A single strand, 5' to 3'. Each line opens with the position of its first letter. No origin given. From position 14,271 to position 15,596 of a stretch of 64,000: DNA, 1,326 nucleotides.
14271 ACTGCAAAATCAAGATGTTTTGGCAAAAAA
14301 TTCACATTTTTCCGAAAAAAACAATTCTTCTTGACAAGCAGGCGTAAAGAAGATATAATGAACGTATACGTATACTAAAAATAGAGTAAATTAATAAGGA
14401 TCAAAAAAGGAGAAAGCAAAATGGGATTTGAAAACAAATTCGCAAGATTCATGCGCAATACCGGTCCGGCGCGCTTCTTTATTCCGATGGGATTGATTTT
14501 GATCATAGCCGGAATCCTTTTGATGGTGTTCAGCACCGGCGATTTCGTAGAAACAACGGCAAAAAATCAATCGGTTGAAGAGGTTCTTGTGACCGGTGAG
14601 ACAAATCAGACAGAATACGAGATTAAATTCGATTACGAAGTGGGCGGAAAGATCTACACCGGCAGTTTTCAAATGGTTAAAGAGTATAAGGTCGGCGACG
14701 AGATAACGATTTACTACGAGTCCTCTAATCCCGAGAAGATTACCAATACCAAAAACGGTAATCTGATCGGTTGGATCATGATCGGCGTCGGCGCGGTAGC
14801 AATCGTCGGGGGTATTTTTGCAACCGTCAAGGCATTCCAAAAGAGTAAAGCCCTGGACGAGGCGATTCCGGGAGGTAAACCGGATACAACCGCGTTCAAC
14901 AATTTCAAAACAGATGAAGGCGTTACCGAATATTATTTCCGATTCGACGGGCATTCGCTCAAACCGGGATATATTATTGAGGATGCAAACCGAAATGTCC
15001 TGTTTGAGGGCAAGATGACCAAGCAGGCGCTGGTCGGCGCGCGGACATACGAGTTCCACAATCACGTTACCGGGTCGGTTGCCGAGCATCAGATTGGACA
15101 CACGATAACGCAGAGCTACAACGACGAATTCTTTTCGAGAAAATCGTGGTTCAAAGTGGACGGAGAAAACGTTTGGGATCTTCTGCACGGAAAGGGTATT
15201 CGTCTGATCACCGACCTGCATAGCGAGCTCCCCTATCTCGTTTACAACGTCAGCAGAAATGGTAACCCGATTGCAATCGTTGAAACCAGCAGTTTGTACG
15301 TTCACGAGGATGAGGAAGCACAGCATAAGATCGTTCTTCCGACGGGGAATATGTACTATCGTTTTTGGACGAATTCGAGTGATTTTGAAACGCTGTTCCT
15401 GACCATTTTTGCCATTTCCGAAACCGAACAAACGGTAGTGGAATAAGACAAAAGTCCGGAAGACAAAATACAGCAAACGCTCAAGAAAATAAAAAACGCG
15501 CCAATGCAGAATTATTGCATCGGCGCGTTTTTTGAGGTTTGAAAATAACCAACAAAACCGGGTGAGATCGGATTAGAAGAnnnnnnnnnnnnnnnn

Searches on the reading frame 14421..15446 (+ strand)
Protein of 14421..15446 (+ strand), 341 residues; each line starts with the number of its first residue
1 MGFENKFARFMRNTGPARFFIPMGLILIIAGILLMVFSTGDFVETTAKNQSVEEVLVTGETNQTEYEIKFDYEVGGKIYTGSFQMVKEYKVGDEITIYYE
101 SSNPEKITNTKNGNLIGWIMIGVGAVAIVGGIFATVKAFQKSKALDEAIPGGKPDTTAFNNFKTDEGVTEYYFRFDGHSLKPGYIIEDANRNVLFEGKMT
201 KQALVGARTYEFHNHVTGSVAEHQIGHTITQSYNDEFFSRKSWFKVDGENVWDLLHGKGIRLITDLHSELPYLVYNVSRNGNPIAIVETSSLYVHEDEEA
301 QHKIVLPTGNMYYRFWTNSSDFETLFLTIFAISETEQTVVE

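Call 62: search_protein_families(library=pfam, proteins=[window:14421-15446:+], max_evalue=0.0001)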
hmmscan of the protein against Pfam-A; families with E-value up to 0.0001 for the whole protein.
window:14421-15446:+ (341 aa): 1 family
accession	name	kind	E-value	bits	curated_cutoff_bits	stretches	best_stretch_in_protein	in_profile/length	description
PF12158.14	DUF3592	-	6.6e-06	27.1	25.3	1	51-106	9-76/84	Domain of unknown function (DUF3592)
